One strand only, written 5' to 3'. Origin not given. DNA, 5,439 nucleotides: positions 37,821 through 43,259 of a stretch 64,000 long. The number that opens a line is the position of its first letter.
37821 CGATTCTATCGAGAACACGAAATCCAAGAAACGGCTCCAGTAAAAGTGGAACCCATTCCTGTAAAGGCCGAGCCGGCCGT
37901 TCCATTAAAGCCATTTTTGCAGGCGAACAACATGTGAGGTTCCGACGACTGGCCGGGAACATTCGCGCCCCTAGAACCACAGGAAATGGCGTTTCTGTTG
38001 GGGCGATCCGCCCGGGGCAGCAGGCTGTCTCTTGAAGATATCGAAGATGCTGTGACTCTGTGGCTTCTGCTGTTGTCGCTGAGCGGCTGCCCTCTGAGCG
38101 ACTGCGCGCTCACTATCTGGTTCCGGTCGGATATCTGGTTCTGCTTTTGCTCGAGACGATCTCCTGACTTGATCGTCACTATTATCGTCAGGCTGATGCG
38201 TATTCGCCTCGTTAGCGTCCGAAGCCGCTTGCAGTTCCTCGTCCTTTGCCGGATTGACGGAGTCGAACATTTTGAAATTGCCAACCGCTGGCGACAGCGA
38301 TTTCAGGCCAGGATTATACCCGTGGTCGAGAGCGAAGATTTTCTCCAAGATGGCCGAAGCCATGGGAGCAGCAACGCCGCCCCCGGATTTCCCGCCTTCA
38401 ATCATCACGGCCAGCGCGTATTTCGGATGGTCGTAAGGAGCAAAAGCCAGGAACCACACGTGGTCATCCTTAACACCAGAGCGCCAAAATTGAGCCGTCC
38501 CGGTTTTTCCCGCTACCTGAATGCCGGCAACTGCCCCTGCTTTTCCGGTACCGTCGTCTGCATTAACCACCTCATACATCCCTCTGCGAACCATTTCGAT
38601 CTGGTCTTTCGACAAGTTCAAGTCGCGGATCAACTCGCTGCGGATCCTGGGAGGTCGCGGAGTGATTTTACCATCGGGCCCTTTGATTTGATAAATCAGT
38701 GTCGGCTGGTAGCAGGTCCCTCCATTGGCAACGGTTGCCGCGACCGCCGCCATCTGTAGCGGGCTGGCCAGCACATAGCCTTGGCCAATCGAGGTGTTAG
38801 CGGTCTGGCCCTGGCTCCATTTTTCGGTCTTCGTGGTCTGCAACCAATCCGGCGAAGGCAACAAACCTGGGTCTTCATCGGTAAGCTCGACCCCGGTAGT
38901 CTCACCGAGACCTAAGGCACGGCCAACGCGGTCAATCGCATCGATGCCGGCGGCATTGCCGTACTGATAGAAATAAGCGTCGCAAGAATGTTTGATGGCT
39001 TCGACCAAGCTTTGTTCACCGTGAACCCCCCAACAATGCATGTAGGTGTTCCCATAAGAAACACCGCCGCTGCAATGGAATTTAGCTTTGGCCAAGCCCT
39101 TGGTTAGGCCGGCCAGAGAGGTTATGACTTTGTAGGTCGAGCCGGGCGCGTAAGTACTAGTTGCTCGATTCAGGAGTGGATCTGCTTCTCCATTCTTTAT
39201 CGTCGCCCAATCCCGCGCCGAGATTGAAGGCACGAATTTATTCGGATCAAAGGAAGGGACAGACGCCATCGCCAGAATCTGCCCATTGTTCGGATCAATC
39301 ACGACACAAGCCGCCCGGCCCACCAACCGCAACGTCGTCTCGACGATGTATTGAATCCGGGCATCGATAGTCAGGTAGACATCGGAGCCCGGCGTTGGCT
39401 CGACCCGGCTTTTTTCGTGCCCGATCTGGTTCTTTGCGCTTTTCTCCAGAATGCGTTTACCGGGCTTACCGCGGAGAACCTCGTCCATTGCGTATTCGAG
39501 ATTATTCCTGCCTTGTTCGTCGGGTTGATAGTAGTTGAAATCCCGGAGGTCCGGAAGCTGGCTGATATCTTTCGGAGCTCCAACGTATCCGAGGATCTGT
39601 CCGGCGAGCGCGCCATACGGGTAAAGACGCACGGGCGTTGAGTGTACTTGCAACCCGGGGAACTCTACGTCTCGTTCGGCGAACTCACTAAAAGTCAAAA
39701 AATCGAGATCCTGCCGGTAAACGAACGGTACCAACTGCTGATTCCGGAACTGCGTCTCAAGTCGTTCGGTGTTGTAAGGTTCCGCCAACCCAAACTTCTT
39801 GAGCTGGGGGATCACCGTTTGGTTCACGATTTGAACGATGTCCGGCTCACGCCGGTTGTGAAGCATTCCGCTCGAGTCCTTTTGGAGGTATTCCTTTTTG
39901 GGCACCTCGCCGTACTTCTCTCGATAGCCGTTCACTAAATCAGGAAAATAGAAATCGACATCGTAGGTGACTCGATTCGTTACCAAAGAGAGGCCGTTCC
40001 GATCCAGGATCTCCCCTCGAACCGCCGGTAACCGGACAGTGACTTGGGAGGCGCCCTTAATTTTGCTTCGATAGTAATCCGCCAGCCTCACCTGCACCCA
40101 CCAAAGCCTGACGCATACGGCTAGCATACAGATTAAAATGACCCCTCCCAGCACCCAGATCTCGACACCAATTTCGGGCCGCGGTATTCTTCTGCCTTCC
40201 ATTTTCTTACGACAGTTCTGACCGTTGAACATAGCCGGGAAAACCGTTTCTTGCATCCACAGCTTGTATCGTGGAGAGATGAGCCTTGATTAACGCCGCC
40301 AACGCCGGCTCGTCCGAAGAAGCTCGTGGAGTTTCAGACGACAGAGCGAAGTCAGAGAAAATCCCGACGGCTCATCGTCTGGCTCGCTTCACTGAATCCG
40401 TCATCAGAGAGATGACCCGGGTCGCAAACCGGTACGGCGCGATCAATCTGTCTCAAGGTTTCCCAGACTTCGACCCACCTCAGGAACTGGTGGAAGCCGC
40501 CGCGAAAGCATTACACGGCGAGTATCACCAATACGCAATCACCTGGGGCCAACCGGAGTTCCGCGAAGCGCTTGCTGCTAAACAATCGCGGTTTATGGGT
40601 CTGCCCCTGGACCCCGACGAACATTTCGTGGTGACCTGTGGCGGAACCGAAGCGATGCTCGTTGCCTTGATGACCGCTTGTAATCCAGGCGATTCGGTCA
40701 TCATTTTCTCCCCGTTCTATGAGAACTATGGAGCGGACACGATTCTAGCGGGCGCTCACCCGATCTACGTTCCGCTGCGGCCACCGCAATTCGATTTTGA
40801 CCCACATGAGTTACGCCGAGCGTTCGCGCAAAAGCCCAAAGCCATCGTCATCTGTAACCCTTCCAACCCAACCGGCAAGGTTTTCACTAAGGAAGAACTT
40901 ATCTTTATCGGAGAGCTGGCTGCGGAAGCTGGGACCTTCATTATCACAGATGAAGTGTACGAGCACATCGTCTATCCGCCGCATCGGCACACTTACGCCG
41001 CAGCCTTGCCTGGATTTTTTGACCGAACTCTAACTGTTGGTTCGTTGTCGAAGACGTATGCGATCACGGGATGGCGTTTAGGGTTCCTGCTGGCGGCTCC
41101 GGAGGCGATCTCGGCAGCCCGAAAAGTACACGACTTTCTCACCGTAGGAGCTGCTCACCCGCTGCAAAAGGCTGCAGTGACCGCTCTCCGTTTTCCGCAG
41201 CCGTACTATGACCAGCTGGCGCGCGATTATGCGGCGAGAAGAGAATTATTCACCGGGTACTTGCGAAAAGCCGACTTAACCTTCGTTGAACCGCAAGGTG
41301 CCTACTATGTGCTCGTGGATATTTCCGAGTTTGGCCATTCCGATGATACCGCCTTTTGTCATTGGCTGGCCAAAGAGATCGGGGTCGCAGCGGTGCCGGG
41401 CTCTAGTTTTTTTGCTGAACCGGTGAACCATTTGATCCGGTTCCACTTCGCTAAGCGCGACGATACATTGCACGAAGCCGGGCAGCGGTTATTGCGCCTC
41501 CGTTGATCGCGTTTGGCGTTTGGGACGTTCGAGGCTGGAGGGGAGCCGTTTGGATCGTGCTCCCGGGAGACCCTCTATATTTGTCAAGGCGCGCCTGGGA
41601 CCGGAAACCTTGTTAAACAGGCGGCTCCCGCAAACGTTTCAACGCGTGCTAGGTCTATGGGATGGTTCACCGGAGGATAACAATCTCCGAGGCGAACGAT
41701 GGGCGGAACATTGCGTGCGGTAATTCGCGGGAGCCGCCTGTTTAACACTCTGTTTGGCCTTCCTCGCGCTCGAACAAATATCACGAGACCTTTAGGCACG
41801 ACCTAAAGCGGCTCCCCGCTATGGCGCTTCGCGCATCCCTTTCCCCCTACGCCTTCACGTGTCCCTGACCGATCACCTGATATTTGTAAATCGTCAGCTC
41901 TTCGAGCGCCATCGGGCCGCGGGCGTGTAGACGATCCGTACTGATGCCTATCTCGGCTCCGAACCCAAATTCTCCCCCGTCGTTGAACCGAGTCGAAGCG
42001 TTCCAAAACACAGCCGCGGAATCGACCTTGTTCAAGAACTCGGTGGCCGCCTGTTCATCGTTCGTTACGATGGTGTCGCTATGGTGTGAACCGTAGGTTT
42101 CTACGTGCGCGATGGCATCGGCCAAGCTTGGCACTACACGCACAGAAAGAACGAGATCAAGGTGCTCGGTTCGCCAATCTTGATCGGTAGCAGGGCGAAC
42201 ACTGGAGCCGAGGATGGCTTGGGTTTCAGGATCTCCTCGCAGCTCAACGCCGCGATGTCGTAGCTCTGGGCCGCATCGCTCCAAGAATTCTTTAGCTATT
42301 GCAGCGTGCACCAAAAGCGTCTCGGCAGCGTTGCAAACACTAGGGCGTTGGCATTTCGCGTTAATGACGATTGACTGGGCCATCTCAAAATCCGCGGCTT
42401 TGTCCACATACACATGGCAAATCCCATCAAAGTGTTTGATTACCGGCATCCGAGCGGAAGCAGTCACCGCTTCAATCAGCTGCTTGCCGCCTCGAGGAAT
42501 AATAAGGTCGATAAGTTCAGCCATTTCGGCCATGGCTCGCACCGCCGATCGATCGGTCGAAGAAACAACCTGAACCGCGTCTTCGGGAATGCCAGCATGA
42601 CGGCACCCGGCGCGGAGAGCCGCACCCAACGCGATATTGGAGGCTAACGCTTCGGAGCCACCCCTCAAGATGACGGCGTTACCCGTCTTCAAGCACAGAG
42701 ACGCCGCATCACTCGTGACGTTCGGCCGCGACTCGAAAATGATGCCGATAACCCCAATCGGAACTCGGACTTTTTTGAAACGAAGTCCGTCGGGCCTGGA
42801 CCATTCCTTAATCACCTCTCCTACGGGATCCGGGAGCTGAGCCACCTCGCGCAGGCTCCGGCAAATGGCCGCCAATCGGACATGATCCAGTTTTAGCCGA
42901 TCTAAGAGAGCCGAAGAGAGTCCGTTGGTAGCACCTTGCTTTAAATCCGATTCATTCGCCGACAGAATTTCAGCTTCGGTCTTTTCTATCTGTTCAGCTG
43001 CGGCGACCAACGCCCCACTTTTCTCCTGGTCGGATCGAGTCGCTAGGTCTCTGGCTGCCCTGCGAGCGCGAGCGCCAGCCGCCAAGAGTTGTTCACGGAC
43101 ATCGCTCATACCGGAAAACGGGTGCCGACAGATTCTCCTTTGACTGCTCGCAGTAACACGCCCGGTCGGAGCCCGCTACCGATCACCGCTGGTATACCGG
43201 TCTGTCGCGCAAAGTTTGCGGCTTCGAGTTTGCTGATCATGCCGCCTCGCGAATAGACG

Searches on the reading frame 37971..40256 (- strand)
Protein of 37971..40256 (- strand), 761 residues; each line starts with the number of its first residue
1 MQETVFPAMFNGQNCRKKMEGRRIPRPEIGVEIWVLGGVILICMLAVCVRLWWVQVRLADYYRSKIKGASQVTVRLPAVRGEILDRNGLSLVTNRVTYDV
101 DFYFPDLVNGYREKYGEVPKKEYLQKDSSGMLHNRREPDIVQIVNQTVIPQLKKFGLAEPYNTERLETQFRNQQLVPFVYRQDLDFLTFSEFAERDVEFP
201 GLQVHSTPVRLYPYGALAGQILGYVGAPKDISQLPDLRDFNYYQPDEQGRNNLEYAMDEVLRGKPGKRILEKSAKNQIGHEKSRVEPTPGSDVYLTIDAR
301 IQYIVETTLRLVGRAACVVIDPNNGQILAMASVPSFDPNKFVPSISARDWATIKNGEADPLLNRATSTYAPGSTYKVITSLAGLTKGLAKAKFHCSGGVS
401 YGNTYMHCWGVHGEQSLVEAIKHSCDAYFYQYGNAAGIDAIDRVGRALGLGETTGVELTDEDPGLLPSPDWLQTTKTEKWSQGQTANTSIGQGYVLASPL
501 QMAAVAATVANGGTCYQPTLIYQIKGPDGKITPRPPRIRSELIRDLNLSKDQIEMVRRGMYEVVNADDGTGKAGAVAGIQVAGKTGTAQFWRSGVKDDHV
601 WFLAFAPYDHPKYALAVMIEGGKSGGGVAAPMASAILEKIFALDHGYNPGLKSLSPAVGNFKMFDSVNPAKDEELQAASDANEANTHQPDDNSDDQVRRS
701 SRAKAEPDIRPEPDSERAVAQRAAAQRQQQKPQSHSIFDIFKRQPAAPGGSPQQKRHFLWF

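Call 30: find_related_loci(query=window:37971-40256:-, collection=metagenome_contigs, flank=10000)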
Query window:37971-40256:- (761 aa) in metagenome_contigs; peptide patterns used: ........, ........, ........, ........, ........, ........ (x = any residue, [..] = any of these).
71 stretches matched a pattern; 30 encode a relative of the query (tblastn E <= 1e-3); 30 distinct loci.
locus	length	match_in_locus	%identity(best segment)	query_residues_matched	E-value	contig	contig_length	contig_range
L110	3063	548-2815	98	6-761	0e+0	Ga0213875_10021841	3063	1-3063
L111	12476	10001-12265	90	6-761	0e+0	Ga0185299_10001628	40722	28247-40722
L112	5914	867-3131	89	6-761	0e+0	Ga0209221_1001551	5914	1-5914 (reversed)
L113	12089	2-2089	97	67-761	0e+0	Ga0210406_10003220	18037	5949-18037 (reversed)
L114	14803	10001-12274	85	1-761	0e+0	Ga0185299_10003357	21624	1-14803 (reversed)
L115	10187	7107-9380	85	1-761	0e+0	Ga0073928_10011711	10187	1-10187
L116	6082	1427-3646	87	19-761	0e+0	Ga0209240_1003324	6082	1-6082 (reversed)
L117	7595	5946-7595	95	6-556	0e+0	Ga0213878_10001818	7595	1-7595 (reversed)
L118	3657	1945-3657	90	6-576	0e+0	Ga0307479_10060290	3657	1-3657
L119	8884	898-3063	67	33-761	0e+0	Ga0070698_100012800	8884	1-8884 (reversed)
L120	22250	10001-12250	88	11-761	0e+0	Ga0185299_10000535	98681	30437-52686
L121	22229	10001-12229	64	16-761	0e+0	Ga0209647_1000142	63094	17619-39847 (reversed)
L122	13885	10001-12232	65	16-761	0e+0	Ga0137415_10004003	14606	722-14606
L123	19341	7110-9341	65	16-761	0e+0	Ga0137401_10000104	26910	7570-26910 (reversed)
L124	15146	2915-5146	64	16-761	0e+0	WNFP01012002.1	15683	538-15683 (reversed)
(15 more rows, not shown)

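Call 75: search_protein_families(library=pfam, proteins=[window:37971-40256:-], max_evalue=0.001)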
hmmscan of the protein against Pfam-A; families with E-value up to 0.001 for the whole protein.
window:37971-40256:- (761 aa): 2 families
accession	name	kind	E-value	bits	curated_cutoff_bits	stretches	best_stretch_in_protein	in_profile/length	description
PF00905.27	Transpeptidase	-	8.5e-71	239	22.1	1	316-638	2-299/299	Penicillin binding protein transpeptidase domain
PF03717.20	PBP_dimer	-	4.3e-26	92.9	24.4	1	76-279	2-176/180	Penicillin-binding Protein dimerisation domain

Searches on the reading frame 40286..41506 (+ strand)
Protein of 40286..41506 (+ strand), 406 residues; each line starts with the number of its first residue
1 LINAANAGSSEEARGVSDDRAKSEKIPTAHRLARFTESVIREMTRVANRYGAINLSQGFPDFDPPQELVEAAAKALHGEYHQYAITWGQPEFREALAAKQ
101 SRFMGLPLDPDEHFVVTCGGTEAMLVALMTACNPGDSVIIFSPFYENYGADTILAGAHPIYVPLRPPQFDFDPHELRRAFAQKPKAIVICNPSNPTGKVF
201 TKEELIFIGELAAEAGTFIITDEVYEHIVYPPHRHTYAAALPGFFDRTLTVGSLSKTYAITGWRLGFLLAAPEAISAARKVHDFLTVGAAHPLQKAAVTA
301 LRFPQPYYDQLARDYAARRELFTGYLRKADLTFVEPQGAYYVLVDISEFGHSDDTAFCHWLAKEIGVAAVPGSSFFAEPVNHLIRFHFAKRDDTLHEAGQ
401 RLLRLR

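Call 75: search_protein_families(library=pfam, proteins=[window:40286-41506:+], max_evalue=0.001)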
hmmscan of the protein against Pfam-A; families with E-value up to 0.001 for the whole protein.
window:40286-41506:+ (406 aa): 3 families
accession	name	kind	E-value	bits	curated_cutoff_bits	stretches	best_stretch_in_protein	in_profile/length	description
PF00155.27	Aminotran_1_2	-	5.2e-65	220.4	19.7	1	53-398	4-357/361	Aminotransferase class I and II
PF01041.23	DegT_DnrJ_EryC1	-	1.2e-06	28.4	19.8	1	112-222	40-145/360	DegT/DnrJ/EryC1/StrS aminotransferase family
PF01212.27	Beta_elim_lyase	-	0.00028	20.7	27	1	112-222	48-168/288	Beta-eliminating lyase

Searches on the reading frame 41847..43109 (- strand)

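Call 75: search_protein_families(library=pfam, proteins=[window:41847-43109:-], max_evalue=0.001)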
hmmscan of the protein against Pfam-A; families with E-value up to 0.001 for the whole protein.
window:41847-43109:- (420 aa): 1 family
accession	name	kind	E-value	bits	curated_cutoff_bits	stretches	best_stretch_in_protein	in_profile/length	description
PF00171.27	Aldedh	-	1.2e-19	70.7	23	1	6-296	29-306/461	Aldehyde dehydrogenase family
